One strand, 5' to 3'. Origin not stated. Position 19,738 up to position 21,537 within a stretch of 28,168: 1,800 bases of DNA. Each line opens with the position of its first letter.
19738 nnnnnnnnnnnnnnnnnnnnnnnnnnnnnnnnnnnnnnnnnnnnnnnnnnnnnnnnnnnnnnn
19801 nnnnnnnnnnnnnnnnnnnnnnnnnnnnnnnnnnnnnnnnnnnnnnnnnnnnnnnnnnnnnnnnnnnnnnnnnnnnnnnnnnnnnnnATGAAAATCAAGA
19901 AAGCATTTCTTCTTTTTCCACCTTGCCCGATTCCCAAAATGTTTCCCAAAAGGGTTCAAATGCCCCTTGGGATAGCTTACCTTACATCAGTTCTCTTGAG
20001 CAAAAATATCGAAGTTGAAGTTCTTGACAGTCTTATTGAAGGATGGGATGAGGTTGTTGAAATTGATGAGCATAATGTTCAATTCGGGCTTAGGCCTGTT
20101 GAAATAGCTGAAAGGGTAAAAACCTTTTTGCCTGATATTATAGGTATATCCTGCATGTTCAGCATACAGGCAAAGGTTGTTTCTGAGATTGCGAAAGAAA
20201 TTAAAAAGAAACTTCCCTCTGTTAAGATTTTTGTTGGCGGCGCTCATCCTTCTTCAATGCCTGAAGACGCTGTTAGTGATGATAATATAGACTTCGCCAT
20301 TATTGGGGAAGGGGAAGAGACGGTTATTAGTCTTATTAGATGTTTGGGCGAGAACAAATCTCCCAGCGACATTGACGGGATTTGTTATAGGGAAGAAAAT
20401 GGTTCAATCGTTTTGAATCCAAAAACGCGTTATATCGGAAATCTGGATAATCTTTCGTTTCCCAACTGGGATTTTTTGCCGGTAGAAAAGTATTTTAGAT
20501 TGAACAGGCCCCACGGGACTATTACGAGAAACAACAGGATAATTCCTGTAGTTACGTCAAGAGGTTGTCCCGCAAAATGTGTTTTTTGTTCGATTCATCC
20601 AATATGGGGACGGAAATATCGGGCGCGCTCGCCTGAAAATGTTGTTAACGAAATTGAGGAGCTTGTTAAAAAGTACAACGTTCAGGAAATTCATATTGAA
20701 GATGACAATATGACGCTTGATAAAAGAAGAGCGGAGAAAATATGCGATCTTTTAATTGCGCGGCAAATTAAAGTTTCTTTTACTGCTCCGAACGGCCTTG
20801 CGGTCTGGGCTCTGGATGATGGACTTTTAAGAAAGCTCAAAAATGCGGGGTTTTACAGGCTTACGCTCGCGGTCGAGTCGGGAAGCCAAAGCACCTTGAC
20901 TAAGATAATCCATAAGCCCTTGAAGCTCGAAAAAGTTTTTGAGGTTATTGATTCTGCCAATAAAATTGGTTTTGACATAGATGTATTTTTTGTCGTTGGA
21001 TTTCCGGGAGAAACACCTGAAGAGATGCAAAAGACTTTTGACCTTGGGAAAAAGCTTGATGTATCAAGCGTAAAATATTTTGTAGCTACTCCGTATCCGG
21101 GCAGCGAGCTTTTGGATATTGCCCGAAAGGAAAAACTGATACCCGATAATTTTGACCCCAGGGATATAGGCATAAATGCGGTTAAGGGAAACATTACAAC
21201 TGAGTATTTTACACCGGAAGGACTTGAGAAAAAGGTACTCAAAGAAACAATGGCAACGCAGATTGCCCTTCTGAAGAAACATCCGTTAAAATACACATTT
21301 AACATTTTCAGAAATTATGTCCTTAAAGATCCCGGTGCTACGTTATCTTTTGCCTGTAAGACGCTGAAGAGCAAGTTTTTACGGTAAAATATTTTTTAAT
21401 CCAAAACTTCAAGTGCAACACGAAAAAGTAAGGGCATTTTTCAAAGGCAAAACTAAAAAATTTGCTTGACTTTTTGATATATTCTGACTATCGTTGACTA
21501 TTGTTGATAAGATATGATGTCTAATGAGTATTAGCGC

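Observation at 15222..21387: Non-canonical polyprenyl-phosphate-sugar module: GT-C / Zn-ribbon methyltransferase / GT-C / Ppm1-ArnC-like GT2 / B12-radical SAM, all translationally coupled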

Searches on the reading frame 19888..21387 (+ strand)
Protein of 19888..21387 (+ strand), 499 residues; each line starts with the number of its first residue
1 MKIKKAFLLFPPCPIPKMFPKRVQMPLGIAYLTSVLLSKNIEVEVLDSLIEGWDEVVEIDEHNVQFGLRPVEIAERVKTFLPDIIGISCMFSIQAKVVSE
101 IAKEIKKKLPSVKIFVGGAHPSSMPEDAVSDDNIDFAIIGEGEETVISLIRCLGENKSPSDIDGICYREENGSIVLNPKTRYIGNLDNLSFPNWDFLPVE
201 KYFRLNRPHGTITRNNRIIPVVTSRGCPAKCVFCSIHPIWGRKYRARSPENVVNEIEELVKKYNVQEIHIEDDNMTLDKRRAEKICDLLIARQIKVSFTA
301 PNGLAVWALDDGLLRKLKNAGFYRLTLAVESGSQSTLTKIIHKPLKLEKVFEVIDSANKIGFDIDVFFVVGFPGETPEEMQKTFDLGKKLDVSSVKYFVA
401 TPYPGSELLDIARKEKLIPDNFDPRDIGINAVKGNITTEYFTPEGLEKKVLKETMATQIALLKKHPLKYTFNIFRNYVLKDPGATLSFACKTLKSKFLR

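Call 3: search_protein_families(library=pfam, proteins=[window:19888-21387:+], max_evalue=0.01)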
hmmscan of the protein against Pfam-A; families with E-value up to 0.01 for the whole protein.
window:19888-21387:+ (499 aa): 2 families
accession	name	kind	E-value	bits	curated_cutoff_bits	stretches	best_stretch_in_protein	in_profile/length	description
PF04055.27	Radical_SAM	-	1.1e-26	94.4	29.5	1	221-386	1-165/166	Radical SAM superfamily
PF02310.24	B12-binding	-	3.5e-20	72.5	32.1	1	26-147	14-118/121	B12 binding domain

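Call 5: search_protein_families(library=ncbifam, proteins=[window:19888-21387:+], max_evalue=0.01)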
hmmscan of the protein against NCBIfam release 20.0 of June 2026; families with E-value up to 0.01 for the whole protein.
window:19888-21387:+ (499 aa): 38 families (the best 25 are shown)
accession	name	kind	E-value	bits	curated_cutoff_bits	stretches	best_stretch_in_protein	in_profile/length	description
NF038361.1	rSAM_Sden_1168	equivalog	2.7e-82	277.1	575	1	3-413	62-474/560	Sden_1168 family B12-binding radical SAM P-methyltransferase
TIGR02026.1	BchE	equivalog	1.1e-49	169.7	481.35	1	68-421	50-396/497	magnesium-protoporphyrin IX monomethyl ester anaerobic oxidative cyclase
TIGR03471.1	HpnJ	equivalog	1.7e-49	169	577.6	1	100-421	86-396/472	hopanoid biosynthesis associated radical SAM protein HpnJ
NF050148.1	rSAM_ApyD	equivalog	2.8e-40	138.4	750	1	74-410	67-391/645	RiPP biosynthesis radical SAM protein ApyD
TIGR04072.2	rSAM_ladder_B12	equivalog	9.9e-37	126.6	360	2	214-421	176-381/443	lipid biosynthesis B12-binding/radical SAM protein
TIGR04385.1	B12_rSAM_cofa1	equivalog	4e-33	115.3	450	1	64-386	43-360/438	B12 lower ligand biosynthesis radical SAM protein BzaD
TIGR04013.1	B12_SAM_MJ_1487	hypoth_equivalog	9.4e-32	110.3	251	2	71-262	32-195/382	TIGR04013 family B12-binding domain/radical SAM domain-containing protein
TIGR03975.1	rSAM_ocin_1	subfamily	5.9e-31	107.6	281.85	1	73-386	120-426/606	RiPP maturation radical SAM C-methyltransferase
TIGR04367.1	HpnR_B12_rSAM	equivalog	6.4e-31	107.4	650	1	71-411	50-372/490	hopanoid C-3 methylase HpnR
TIGR04014.1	B12_SAM_MJ_0865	equivalog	7.8e-30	104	360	1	82-413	39-359/434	methyl-coenzyme M reductase glutamine C-methyltransferase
TIGR04479.1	bcpD_PhpK_rSAM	subfamily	1.2e-28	99.7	600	1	73-386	102-405/504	PhpK family radical SAM P-methyltransferase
NF033712.0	B12_rSAM_KedN5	subfamily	4e-28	98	700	1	25-385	16-365/624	KedN5 family methylcobalamin-dependent radical SAM C-methyltransferase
TIGR04190.1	B12_SAM_Ta0216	equivalog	4.5e-24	85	500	1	74-390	72-394/554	TIGR04190 family B12-binding domain/radical SAM domain protein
NF033070.1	rSAM_AprD4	equivalog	1.6e-20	73.5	500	1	215-418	193-396/456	AprD4 family radical SAM diol-dehydratase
TIGR04295.1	B12_rSAM_oligo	hypoth_equivalog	5.7e-17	61.5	400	1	67-333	51-305/422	TIGR04295 family B12-binding domain-containing radical SAM protein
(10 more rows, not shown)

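Call 16: find_homologous_proteins(query=window:19888-21387:+, max_evalue=1e-20)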
Query window:19888-21387:+ (499 aa): 2077 proteins with E <= 1e-20 among 8000 candidates; the best 120 are listed.
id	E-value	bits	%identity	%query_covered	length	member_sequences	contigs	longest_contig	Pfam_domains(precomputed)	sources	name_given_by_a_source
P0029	0.0e+0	1099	97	100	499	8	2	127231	PF04055.28,PF02310.25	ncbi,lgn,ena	-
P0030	1.3e-242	824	70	100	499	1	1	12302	PF04055.28,PF02310.25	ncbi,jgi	jgi:magnesium-protoporphyrin IX monomethyl ester (oxidative) cyclase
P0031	1.1e-241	821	71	99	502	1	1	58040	PF04055.28,PF02310.25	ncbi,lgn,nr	ncbi:MAG: radical SAM protein [bacterium]|nr:radical SAM protein [bacterium]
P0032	4.4e-240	816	71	99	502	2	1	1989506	PF04055.28,PF02310.25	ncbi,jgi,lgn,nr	ncbi:B12-binding domain-containing radical SAM protein [bacterium]|jgi:magnesium-protoporphyrin IX m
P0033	4.9e-239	812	69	100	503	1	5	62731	PF04055.28,PF02310.25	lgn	-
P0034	2.3e-236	803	68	100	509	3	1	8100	PF04055.28,PF02310.25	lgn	-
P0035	2.4e-234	797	67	100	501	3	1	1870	PF04055.28,PF02310.25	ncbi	-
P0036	2.4e-231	787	67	100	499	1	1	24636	PF04055.28,PF02310.25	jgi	jgi:magnesium-protoporphyrin IX monomethyl ester (oxidative) cyclase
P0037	1.9e-227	774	69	96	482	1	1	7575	PF04055.28,PF02310.25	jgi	jgi:magnesium-protoporphyrin IX monomethyl ester (oxidative) cyclase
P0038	1.5e-221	754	64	100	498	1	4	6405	PF04055.28,PF02310.25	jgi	-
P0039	3.4e-165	569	51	96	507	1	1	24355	PF04055.28,PF02310.25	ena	-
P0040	1.2e-160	554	49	99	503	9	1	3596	PF04055.28,PF02310.25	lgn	-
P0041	3.5e-160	552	48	99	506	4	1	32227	PF04055.28,PF02310.25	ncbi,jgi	ncbi:MAG: radical SAM protein [Candidatus Omnitrophota bacterium]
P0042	6.5e-159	548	49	96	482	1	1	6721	PF04055.28,PF02310.25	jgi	-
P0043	3.2e-158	546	50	96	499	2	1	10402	PF04055.28,PF02310.25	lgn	-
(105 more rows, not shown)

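Call 18: find_related_loci(query=A1, collection=genome_contigs, flank=10000)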
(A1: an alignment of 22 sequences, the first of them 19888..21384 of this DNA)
Query A1 (499 aa) in genome_contigs; peptide patterns used: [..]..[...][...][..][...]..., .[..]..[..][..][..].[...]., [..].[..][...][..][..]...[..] (x = any residue, [..] = any of these).
600 stretches matched a pattern (row limit reached: there are more); 545 encode a relative of the query (tblastn E <= 1e-3); the best 80 are kept; 80 distinct loci.
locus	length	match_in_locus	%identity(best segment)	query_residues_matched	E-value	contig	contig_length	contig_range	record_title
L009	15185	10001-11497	49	1-496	2e-158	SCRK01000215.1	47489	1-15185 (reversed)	MAG: bacterium isolate FW104_bin.10 FW104_bin.10-10064, whole genome shotgun sequence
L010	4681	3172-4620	49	1-481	7e-161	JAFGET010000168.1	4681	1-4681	MAG: Candidatus Omnitrophota bacterium isolate Zod_Metabat.1253 k87_12156938, whole genome shotgun sequence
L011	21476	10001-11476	45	2-499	8e-144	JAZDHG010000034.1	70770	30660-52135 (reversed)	MAG: Candidatus Omnitrophota bacterium isolate MEGAHIT-group-0.309 k141_1218292, whole genome shotgun sequence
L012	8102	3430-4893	42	2-494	1e-123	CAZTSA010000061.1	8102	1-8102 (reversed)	MAG TPA_asm: uncultured Clostridia bacterium isolate binchicken_co124_176 genome assembly, contig: NODE_7205_length_8102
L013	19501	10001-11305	44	5-444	1e-121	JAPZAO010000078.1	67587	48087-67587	MAG: Candidatus Methanoperedens sp. isolate SR-VP_26_10_2019_2_100cm_44_46 SR-VP_26_10_2019_2_100cm_scaffold_232, whole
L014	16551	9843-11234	42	2-468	1e-117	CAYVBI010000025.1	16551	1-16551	MAG TPA_asm: uncultured Dehalococcoidales bacterium isolate SRP178699_co1_305 genome assembly, contig: NODE_4399_length_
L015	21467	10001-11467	40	2-494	3e-117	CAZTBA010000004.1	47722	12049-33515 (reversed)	MAG TPA_asm: uncultured bacterium isolate SRP323688_co1_241 genome assembly, contig: NODE_1412_length_47722_cov_6.413892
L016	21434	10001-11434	41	1-482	4e-112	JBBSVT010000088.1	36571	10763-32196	MAG: Nanoarchaeota archaeon isolate H14-bin056_1 H14_bin056_1_000000000088, whole genome shotgun sequence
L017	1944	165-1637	36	1-498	7e-116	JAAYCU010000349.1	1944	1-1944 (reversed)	MAG: Phycisphaerales bacterium isolate AS06rmzACSIP_494 673028_AS06, whole genome shotgun sequence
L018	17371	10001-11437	37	5-486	3e-108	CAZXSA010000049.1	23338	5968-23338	MAG TPA_asm: uncultured Planctomycetales bacterium isolate SRP278314_co1_167 genome assembly, contig: NODE_2749_length_2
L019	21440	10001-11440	36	2-486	9e-106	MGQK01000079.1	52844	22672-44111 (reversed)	MAG: Deltaproteobacteria bacterium RBG_13_61_14 RBG_13_scaffold_411, whole genome shotgun sequence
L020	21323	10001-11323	43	26-468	1e-105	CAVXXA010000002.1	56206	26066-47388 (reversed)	MAG: Candidatus Bathyarchaeota archaeon isolate MFD03726.bin.2.70 genome assembly, contig: contig_111934, whole genome s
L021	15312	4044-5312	41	2-422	2e-105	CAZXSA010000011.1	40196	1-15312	MAG TPA_asm: uncultured Planctomycetales bacterium isolate SRP278314_co1_167 genome assembly, contig: NODE_1260_length_4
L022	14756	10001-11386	37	2-467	2e-104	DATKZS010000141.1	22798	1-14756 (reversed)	MAG TPA_asm: bacterium isolate SMAG_U14251 k141_4174335, whole genome shotgun sequence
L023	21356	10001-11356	39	7-469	4e-103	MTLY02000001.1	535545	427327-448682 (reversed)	MAG: Candidatus Hecatella orcuttiae isolate JdFR-11 NRA7_48_14_length_535545_cov_231, whole genome shotgun sequence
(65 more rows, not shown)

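Call 23: search_protein_families(library=pfam, proteins=[L009:70-1545:+, L009:1549-2454:+, L009:2439-4055:+, L009:4052-5221:+, L009:6216-6938:+, L009:6935-7783:+, L009:7773-9284:+, L009:9301-10011:+, L009:11512-12186:+, L009:12206-13342:+], max_evalue=0.001)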
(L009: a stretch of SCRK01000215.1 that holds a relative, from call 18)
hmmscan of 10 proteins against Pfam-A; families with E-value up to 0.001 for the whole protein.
L009:70-1545:+ (491 aa): 0 families

L009:1549-2454:+ (301 aa): 3 families
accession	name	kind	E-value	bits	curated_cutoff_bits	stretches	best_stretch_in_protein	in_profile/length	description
PF00535.33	Glycos_transf_2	-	2.9e-29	102.6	23.3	1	9-125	1-118/168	Glycosyl transferase family 2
PF10111.15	Glyco_tranf_2_2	-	1.7e-19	70.8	27.3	1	9-214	1-223/276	Glycosyltransferase like family 2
PF13641.12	Glyco_tranf_2_3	-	1.2e-13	52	27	1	8-203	3-208/230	Glycosyltransferase like family 2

L009:2439-4055:+ (538 aa): 0 families

L009:4052-5221:+ (389 aa): 4 families
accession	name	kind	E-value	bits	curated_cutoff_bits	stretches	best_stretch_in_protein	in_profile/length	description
PF00534.26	Glycos_transf_1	-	2e-32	112.5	26.4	1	207-360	10-170/172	Glycosyl transferases group 1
PF13692.12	Glyco_trans_1_4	-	6.2e-27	95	27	1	214-347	3-141/142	Glycosyl transferases group 1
PF13439.12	Glyco_transf_4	-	1.1e-10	42.2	28.5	1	23-194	11-159/170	Glycosyltransferase Family 4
PF13524.12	Glyco_trans_1_2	-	2.9e-07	31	25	1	231-377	7-143/144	Glycosyl transferase-like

L009:6216-6938:+ (240 aa): 2 families
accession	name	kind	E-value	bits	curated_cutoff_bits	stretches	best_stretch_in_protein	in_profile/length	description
PF00483.29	NTP_transferase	-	5.6e-39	134.6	21.2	1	5-229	1-242/245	Nucleotidyl transferase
PF12804.13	NTP_transf_3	-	8.6e-07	29.7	27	1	6-69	1-56/160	MobA-like NTP transferase domain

L009:6935-7783:+ (282 aa): 4 families
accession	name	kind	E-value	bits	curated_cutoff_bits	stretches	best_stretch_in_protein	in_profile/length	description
PF01370.27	Epimerase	-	5.1e-35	121.5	20.9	1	3-231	1-240/240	NAD dependent epimerase/dehydratase family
PF16363.11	GDP_Man_Dehyd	-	2.3e-32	113.2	27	1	39-269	54-286/332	GDP-mannose 4,6 dehydratase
PF04321.23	RmlD_sub_bind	-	6.1e-05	22.7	27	1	1-145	1-137/287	RmlD substrate binding domain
PF01073.25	3Beta_HSD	-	0.00046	19.7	22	0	4-254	1-273/280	3-beta hydroxysteroid dehydrogenase/isomerase family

L009:7773-9284:+ (503 aa): 0 families

L009:9301-10011:+ (236 aa): 2 families
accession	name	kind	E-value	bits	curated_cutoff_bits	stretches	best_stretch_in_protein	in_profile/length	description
PF00535.33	Glycos_transf_2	-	7.7e-28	98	23.3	1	6-169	2-166/168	Glycosyl transferase family 2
PF10111.15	Glyco_tranf_2_2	-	0.00051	20.1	27.3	1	6-106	2-103/276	Glycosyltransferase like family 2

L009:11512-12186:+ (224 aa): 4 families
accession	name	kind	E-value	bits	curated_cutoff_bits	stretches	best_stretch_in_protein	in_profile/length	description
PF08241.18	Methyltransf_11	-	2.1e-10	41.5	21.2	1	37-130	1-95/95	Methyltransferase domain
PF13489.12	Methyltransf_23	-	1.9e-09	37.9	27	1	36-179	26-162/164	Methyltransferase domain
PF13649.12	Methyltransf_25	-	2.1e-08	35.2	27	1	37-126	2-97/97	Methyltransferase domain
PF13847.12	Methyltransf_31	-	0.00022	21.4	27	1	35-137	6-116/145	Methyltransferase domain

L009:12206-13342:+ (378 aa): 0 families

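Call 30: search_solved_structures(query=window:19888-21384:+, max_evalue=0.001)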
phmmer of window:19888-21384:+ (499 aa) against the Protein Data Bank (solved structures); distinct sequences matched with E-value up to 0.001: 7.
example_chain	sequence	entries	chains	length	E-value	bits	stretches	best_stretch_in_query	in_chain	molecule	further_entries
9ccb_A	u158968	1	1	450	4e-18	68.5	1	116-412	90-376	Radical SAM core domain-containing protein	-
6fd2_B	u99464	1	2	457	1.2e-14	57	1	219-414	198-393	Putative apramycin biosynthetic oxidoreductase 4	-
4jc0_A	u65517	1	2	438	1.1e-08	37.4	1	221-421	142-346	Ribosomal protein S12 methylthiotransferase RimO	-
2qgq_A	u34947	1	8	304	3.8e-08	35.6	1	222-422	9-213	Protein TM_1862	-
5ul2_A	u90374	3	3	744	6.6e-08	34.8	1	54-337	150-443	OxsB protein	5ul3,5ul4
6wte_A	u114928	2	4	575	8.9e-08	34.4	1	26-308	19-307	B12-binding domain-containing protein | Tryptophan-C2-methyltransferase containing B12-binding domain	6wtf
7kdx_A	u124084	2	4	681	1.8e-07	33.4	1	73-298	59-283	Methyltransferase TokK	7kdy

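Call 60: find_encoding_contigs(protein=P0033, flank=8000, max_places=1)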
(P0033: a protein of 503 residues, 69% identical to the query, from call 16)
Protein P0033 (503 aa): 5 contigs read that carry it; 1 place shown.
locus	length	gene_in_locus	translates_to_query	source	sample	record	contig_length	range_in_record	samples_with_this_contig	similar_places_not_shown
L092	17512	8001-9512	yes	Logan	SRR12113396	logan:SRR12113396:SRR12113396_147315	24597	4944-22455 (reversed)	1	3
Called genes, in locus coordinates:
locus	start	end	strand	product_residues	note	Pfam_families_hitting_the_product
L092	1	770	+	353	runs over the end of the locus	PF00106:adh_short, PF01073:3Beta_HSD, PF01370:Epimerase, PF02719:Polysacc_synt_2, PF04321:RmlD_sub_bind, PF05368:NmrA (weak), PF16363:GDP_Man_Dehyd, PF13460:NAD_binding_10, +1 more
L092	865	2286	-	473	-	PF01266:DAO (weak), PF01593:Amino_oxidase, PF01946:Thi4 (faint), PF13450:NAD_binding_8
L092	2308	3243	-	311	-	PF13489:Methyltransf_23, PF07021:MetW (weak), PF13649:Methyltransf_25, PF08241:Methyltransf_11, PF08242:Methyltransf_12, PF01209:Ubie_methyltran (faint), PF13847:Methyltransf_31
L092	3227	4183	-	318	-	PF00535:Glycos_transf_2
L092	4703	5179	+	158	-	-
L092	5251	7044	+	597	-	-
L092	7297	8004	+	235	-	PF00535:Glycos_transf_2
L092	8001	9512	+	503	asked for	PF02310:B12-binding, PF04055:Radical_SAM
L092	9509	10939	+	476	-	PF02310:B12-binding, PF04055:Radical_SAM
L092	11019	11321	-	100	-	-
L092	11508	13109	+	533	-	PF02366:PMT (weak), PF13231:PMT_2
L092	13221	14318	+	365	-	PF01370:Epimerase, PF16363:GDP_Man_Dehyd, PF02719:Polysacc_synt_2 (faint)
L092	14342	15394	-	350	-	PF00535:Glycos_transf_2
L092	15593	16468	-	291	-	PF02353:CMAS, PF13489:Methyltransf_23, PF13649:Methyltransf_25, PF13847:Methyltransf_31, PF08241:Methyltransf_11, PF08242:Methyltransf_12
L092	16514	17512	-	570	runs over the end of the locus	-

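Call 61: find_encoding_contigs(protein=P0039, flank=8000, max_places=1)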
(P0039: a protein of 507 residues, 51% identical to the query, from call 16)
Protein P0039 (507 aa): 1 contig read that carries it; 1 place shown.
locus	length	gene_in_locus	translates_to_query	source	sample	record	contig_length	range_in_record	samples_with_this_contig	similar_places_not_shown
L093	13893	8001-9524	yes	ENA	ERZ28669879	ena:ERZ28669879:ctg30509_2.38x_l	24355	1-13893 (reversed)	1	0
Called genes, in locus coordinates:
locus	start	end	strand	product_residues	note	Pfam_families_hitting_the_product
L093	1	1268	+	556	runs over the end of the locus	PF02366:PMT, PF13231:PMT_2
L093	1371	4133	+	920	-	PF08757:CotH, PF05048:NosD, PF13229:Beta_helix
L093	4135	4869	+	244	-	PF09359:VTC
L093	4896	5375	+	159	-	PF16316:DUF4956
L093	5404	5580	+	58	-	-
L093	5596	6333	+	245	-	PF00535:Glycos_transf_2, PF10111:Glyco_tranf_2_2 (weak)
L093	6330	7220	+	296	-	PF13641:Glyco_tranf_2_3 (weak), PF00535:Glycos_transf_2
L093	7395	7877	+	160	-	PF00535:Glycos_transf_2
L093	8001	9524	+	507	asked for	PF02310:B12-binding, PF04055:Radical_SAM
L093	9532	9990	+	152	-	-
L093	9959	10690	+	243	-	-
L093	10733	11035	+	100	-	-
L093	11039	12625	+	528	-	PF02366:PMT, PF13231:PMT_2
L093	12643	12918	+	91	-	-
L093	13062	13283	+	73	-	PF12728:HTH_17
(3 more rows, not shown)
